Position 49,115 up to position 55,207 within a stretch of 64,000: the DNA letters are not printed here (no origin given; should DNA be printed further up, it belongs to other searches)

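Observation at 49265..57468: pbpC-A2M operon in which the macroglobulin has no cysteine at all (no CxEQ thioester)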

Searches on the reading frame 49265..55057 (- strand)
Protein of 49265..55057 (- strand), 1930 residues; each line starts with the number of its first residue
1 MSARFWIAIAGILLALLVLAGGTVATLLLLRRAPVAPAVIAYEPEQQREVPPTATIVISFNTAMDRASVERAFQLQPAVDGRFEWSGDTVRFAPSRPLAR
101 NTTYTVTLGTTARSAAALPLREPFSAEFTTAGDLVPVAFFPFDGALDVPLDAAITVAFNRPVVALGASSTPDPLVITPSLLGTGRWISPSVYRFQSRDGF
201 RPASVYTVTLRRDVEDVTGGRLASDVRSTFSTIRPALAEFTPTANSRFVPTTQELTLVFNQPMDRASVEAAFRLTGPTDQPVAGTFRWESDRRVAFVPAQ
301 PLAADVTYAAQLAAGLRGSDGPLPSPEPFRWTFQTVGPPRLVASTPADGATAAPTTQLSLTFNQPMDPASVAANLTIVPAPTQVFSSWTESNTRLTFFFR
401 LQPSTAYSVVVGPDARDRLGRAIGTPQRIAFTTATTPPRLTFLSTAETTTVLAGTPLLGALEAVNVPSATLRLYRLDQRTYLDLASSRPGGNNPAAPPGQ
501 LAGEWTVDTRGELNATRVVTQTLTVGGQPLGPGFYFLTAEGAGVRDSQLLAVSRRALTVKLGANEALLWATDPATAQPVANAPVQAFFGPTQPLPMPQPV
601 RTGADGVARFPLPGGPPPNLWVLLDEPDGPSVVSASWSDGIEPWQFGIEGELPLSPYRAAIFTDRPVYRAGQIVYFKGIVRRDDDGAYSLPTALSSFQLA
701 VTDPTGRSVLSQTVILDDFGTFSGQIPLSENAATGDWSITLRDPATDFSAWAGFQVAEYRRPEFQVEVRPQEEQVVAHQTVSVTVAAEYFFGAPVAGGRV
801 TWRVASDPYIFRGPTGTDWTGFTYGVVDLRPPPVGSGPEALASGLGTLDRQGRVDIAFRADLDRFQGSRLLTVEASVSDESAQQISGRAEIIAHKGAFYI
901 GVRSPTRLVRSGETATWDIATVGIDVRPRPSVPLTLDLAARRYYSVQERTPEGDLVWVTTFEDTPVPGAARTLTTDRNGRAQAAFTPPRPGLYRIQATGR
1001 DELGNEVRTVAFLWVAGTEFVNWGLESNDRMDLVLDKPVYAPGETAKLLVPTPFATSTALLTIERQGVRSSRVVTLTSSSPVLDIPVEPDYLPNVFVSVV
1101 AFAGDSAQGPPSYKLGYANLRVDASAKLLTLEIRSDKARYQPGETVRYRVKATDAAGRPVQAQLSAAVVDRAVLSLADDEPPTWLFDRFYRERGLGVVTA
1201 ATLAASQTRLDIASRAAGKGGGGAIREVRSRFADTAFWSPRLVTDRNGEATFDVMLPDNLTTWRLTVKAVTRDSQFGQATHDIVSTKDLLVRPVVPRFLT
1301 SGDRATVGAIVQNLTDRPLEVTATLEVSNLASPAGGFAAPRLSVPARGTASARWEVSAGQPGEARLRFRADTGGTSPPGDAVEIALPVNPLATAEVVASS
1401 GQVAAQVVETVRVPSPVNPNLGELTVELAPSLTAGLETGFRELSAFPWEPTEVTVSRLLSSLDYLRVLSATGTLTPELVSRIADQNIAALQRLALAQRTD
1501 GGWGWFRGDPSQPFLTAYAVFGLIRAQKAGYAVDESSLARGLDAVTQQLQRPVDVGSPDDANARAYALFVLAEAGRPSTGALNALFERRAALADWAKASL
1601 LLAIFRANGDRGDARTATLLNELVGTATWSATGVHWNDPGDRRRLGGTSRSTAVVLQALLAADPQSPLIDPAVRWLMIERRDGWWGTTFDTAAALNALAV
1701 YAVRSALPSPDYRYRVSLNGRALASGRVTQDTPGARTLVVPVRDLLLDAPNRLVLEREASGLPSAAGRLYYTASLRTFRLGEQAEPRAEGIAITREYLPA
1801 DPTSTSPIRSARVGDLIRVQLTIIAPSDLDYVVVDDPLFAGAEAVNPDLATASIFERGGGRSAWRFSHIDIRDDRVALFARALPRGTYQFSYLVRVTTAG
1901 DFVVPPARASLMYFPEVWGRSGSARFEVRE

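Call 5: search_protein_families(library=pfam, proteins=[window:49265-55057:-], max_evalue=0.01)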
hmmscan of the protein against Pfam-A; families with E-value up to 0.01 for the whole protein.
window:49265-55057:- (1930 aa): 13 families
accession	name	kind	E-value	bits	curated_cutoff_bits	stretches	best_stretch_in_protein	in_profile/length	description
PF13205.12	Big_5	-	9e-55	184.3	23.6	4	232-335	2-105/105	Bacterial Ig-like domain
PF17973.7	bMG10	-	8.7e-31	107.2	26.2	1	1790-1916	1-131/131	Bacterial Alpha-2-macroglobulin MG10 domain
PF01835.25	MG2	-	1.6e-22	80.1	32.8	1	659-746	2-86/96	MG2 domain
PF07703.20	A2M_BRD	-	8.1e-21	75.3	22.7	1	1032-1176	2-140/140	Alpha-2-macroglobulin bait region domain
PF00207.28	A2M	-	6.2e-20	71.3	21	1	1235-1324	1-91/92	Alpha-2-macroglobulin family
PF17964.7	Big_10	-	2.7e-11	44.4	22.9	1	197-307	46-153/164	Bacterial Ig domain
PF07678.20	TED_complement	-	7.6e-07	29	22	1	1438-1542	17-120/312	A-macroglobulin TED domain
PF17972.7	bMG5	-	1.5e-06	29.1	26.5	1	766-885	5-117/127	Bacterial Alpha-2-macroglobulin MG5 domain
PF02369.22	Big_1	-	2.3e-06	28.1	34.9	0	971-1004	52-85/93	Bacterial Ig-like domain (group 1)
PF04234.18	CopC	-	3.6e-06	28.3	23.3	0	340-377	3-37/92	CopC domain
PF11974.14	bMG3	-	1.4e-05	25.5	34.9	1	552-651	1-101/103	Bacterial alpha-2-macroglobulin MG3 domain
PF17791.7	MG3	-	0.00048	20.8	23.1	1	758-797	1-40/84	Macroglobulin domain MG3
PF10670.15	DUF4198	-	0.0025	18.4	34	0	577-613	158-196/209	Domain of unknown function (DUF4198)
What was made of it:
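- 53723..54937 (-): Four tandem Big_5 Ig-like domains (about aa 41-445). This N-terminal extension is typical of the Chloroflexota family. Pfam Big_5, 184 bits, 4 stretches (call 5).
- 51965..53722 (-): MG-domain ring, N-terminal part (bMG3, MG2, bMG5 and others; aa 446-1031). Pfam (call 5).
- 51530..51964 (-): Bait-region domain (A2M_BRD, aa 1032-1176). Pfam A2M_BRD, 75 bits (call 5).
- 49898..50797 (-): Thioester domain homolog (TED, about aa 1421-1720): an alpha/alpha toroid without a thioester. Pfam TED_complement over aa 1438-1542 (call 5).
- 49310..49690 (-): C-terminal MG domain (bMG10, aa 1790-1916). It carries the conserved Met-Tyr 'lock' (aa 1912-1913, nt 49319-49324) that packs on the thioester pocket in Sa-A2M. 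Pfam bMG10, 107 bits (call 5).
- On Bacterial alpha-2-macroglobulin superfamily: Pfam bMG3, MG2, bMG5, A2M_BRD, A2M, TED_complement and bMG10 occur in order (call 5).
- Checked: Pfam finds 4x Big_5, bMG3, MG2, bMG5, A2M_BRD, A2M, TED_complement (29 bits) and bMG10 (call 5).
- The full A2M domain set is present (call 5).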

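Call 6: search_protein_families(library=ncbifam, proteins=[window:49265-55057:-], max_evalue=0.01)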
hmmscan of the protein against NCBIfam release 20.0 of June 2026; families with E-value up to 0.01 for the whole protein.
window:49265-55057:- (1930 aa): 3 families
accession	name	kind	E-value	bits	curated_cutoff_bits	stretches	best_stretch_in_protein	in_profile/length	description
NF053823.1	SCO2321_fam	equivalog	2.6e-05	23.3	300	0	1649-1700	101-153/405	SCO2321 family membrane protein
NF033814.1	copper_CopC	equivalog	0.0002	21.7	95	0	339-380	12-53/107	copper homeostasis periplasmic binding protein CopC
NF052487.1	EndoDexBT3087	equivalog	0.0062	14.9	730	0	1119-1173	30-84/589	endo-dextranase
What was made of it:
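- On PBP1C (class A PBP, TIGR02073): It is by far the best-scoring model (call 6).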
